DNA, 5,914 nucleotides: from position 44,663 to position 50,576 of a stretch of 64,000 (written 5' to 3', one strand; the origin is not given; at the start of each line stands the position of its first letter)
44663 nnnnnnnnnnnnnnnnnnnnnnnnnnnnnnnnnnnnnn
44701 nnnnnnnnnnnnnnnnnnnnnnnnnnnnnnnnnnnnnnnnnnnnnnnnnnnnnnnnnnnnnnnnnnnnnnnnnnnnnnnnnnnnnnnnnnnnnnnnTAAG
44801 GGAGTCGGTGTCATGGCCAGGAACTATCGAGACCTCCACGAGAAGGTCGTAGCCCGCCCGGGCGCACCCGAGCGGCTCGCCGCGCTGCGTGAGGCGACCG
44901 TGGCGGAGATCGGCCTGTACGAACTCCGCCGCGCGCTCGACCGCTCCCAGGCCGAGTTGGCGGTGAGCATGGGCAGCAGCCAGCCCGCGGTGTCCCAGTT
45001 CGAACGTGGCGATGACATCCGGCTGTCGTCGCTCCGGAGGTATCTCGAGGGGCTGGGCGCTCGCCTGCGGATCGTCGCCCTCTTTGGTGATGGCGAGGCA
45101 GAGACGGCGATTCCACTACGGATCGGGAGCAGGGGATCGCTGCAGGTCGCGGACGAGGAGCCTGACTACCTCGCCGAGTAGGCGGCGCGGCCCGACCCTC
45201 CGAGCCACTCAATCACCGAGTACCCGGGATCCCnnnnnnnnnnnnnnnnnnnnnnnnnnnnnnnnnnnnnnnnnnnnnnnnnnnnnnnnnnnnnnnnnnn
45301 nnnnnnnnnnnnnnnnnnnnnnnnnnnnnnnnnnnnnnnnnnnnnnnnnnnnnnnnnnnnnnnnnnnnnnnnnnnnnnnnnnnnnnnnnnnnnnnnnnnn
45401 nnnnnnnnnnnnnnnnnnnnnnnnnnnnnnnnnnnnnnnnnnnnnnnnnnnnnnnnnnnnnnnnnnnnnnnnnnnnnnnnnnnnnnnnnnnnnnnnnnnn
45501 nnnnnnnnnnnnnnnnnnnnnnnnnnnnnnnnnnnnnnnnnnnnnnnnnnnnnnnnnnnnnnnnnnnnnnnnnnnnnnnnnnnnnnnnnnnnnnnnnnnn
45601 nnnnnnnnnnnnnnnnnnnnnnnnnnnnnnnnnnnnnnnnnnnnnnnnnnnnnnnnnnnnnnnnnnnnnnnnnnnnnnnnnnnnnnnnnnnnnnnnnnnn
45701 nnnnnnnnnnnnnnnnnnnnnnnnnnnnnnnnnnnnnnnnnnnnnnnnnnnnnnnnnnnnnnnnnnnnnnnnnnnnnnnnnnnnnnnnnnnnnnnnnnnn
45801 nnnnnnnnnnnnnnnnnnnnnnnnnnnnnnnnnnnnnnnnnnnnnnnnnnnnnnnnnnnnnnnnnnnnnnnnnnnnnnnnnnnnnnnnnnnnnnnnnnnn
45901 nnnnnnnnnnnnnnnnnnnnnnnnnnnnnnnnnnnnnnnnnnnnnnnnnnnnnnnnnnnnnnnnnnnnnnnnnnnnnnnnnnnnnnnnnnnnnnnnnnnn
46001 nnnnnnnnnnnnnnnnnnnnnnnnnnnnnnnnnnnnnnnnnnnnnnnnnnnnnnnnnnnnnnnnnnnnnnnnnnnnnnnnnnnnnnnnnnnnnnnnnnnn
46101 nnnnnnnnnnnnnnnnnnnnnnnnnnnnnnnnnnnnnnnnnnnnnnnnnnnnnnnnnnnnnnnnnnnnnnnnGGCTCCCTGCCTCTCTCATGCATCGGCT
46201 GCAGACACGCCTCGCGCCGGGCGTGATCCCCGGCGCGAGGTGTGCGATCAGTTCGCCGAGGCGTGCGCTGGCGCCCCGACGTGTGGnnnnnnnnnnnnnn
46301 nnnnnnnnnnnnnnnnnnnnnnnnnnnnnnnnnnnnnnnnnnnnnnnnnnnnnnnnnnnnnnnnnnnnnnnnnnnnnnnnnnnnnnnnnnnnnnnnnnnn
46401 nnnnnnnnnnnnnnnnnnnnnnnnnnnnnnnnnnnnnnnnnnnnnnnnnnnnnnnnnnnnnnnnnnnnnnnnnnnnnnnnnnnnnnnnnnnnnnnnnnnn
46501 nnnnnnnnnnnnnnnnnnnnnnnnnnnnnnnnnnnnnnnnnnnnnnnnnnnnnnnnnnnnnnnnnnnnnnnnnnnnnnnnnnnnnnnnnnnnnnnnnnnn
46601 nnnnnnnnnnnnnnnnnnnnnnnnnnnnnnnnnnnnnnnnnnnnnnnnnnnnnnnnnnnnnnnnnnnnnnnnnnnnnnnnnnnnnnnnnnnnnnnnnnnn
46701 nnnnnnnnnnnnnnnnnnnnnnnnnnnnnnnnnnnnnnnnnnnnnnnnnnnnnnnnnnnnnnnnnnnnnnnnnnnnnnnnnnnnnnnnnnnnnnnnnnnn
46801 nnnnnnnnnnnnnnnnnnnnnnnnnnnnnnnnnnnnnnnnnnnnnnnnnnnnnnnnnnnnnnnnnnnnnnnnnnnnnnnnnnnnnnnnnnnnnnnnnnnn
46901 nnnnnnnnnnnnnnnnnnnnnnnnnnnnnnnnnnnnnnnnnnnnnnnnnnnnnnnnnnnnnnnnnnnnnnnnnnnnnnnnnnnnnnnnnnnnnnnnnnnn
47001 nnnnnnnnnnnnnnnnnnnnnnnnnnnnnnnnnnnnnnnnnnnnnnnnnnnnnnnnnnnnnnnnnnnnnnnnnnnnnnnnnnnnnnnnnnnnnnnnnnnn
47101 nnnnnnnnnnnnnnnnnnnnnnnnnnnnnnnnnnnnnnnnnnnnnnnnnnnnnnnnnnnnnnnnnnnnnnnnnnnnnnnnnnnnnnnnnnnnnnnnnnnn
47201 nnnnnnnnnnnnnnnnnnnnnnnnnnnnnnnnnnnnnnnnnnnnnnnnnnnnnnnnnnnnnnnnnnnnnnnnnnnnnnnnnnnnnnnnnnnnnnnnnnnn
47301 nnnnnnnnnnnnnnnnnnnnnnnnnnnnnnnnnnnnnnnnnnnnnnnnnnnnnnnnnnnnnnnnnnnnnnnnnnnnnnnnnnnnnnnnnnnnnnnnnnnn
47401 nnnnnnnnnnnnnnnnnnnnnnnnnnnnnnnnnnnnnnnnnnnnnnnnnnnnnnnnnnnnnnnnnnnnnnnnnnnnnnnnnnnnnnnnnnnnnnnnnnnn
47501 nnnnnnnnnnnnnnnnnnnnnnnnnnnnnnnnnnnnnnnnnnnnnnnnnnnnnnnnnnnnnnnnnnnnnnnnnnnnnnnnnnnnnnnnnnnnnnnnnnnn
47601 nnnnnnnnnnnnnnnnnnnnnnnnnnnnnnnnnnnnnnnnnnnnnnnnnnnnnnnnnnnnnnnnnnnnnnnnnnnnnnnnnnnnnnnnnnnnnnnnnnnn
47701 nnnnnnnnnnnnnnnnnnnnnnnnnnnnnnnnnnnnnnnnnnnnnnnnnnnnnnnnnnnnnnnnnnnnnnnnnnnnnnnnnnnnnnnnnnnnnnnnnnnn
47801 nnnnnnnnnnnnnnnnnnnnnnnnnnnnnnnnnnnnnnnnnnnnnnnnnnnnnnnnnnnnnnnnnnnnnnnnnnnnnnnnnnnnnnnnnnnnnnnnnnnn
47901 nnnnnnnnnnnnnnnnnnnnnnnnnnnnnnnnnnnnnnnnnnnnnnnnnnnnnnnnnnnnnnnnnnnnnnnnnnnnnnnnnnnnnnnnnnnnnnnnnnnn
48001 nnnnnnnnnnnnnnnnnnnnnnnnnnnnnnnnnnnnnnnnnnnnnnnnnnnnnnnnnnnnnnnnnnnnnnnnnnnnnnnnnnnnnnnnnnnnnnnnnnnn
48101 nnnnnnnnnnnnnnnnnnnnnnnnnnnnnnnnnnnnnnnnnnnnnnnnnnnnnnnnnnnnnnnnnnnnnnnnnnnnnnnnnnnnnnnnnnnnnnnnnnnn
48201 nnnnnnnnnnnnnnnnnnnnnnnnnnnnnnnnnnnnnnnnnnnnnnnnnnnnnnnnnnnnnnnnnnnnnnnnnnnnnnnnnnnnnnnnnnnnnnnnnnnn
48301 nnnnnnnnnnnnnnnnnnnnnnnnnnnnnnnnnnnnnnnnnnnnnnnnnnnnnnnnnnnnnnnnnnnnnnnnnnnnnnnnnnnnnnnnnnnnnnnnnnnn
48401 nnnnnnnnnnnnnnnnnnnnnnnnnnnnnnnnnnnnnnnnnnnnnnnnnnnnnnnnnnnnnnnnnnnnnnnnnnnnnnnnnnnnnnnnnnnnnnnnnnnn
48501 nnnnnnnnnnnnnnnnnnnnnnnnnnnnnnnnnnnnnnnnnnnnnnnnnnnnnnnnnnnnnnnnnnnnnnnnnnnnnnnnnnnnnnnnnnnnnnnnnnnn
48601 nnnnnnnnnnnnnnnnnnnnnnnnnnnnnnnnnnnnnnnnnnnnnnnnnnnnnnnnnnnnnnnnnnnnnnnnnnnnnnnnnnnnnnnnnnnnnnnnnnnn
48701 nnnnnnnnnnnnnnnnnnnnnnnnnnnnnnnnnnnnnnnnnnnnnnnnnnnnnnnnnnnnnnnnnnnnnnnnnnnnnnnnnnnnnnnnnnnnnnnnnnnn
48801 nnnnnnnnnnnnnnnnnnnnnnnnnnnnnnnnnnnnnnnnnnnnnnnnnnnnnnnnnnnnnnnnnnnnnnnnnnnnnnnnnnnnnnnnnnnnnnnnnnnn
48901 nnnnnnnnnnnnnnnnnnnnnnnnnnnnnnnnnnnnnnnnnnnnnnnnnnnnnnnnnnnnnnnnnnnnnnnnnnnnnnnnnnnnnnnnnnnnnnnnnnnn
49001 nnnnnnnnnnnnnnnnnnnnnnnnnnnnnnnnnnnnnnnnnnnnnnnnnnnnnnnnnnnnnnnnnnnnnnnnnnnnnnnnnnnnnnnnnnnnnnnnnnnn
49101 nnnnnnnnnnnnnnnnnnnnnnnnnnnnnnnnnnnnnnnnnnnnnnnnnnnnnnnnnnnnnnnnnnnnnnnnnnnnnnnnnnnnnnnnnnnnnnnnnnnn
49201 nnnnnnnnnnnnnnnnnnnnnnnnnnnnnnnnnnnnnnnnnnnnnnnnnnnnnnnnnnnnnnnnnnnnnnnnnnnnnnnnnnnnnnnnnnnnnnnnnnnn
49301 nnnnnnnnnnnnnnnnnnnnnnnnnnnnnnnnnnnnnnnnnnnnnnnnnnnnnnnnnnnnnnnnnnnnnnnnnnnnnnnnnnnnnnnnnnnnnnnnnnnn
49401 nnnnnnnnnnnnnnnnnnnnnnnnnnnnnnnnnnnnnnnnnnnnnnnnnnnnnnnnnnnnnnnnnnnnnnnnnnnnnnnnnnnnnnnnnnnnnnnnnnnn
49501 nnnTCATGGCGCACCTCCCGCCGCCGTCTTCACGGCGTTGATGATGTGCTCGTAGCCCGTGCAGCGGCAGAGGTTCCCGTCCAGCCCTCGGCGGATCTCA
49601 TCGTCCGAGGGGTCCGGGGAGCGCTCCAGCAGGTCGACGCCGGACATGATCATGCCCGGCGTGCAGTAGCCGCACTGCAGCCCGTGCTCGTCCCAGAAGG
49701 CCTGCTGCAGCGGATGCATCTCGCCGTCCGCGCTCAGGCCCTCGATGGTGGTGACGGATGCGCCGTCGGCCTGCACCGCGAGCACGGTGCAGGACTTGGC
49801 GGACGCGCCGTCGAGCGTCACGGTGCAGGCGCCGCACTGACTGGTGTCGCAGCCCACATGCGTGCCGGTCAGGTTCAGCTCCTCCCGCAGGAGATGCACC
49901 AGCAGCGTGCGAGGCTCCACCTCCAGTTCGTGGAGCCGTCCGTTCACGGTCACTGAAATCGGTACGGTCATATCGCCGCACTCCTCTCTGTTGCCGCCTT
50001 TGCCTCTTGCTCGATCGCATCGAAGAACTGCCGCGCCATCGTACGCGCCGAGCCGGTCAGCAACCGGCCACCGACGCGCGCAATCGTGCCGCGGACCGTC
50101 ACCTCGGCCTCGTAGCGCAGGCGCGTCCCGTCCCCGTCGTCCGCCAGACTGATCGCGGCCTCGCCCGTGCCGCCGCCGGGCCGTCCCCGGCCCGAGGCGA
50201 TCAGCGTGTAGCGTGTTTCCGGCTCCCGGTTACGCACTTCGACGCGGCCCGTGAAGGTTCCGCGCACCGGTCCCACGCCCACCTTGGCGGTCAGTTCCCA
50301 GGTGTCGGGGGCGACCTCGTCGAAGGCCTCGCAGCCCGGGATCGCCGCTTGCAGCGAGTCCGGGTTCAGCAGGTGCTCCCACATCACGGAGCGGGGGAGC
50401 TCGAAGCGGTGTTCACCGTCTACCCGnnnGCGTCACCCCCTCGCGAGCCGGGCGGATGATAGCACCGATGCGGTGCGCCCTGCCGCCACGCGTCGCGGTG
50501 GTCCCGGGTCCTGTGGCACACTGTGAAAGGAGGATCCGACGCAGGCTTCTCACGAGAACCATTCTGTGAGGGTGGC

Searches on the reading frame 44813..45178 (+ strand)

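Call 26: search_protein_families(library=pfam, proteins=[window:44813-45178:+], max_evalue=0.00001)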
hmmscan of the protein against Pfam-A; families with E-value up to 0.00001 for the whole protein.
window:44813-45178:+ (122 aa): 1 family
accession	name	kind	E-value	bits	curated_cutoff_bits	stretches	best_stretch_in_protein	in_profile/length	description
PF01381.28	HTH_3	-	5.5e-08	33.2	23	1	35-84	1-51/55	Helix-turn-helix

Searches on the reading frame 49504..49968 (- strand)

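Call 25: search_protein_families(library=pfam, proteins=[window:49504-49968:-], max_evalue=0.00001)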
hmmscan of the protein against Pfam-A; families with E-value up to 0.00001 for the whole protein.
window:49504-49968:- (154 aa): 2 families
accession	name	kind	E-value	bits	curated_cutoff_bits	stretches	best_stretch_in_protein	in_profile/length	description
PF01799.25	Fer2_2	-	4e-36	123.4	30.3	1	74-147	1-75/75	[2Fe-2S] binding domain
PF00111.32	Fer2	-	1.8e-07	31.5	21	1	6-55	1-50/77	2Fe-2S iron-sulfur cluster binding domain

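Call 72: search_protein_families(library=ncbifam, proteins=[window:49504-49968:-], max_evalue=1e-10)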
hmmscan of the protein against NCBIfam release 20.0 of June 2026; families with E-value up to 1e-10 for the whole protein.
window:49504-49968:- (154 aa): 11 families
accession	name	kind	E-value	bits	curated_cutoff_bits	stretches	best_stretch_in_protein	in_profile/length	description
NF041020.1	glyceraldDH_gamma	equivalog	1.4e-74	249.1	290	1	2-150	11-159/164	glyceraldehyde dehydrogenase subunit gamma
TIGR03193.1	4hydroxCoAred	equivalog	3e-54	183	257.8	1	5-150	3-148/148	4-hydroxybenzoyl-CoA reductase subunit gamma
NF043084.2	XdhC_XDHase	equivalog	1.9e-53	180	217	1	4-149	3-149/151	xanthine dehydrogenase subunit XdhC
TIGR03198.1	pucE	equivalog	3.6e-52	175.8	254.3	1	3-150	3-149/151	xanthine dehydrogenase subunit E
NF008514.0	PRK11433.1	equivalog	7e-48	163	322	1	2-151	51-215/218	aldehyde dehydrogenase iron-sulfur subunit PaoA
NF045668.1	pterin_aldehy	equivalog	3.9e-47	160.9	1100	1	5-150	4-152/905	molybdopterin-dependent aldehyde oxidoreductase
NF007387.0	PRK09908.1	equivalog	1e-43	148.5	212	1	1-148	6-154/159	xanthine dehydrogenase iron sulfur-binding subunit XdhC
TIGR02963.1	xanthine_xdhA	equivalog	6e-41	140.5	467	1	13-149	11-157/468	xanthine dehydrogenase small subunit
TIGR03311.1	Se_dep_XDH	equivalog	9.9e-41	139.7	830.45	1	6-150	3-144/848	selenium-dependent xanthine dehydrogenase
TIGR02969.1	mam_aldehyde_ox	subfamily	1.5e-33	115.5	1912.3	1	8-149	7-160/1330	aldehyde oxidase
TIGR03313.1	Se_sel_red_Mo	hypoth_equivalog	1.6e-11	42.7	1101.9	1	7-149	2-144/951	molybdopterin-dependent oxidoreductase Mo/Fe-S-binding subunit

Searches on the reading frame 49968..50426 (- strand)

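Call 25: search_protein_families(library=pfam, proteins=[window:49968-50426:-], max_evalue=0.00001)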
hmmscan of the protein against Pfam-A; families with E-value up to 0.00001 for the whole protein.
window:49968-50426:- (152 aa): 1 family
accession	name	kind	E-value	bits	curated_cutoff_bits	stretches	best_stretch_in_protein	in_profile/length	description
PF06240.19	COXG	-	4e-26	91.8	22.2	1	4-142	1-139/140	Carbon monoxide dehydrogenase subunit G (CoxG)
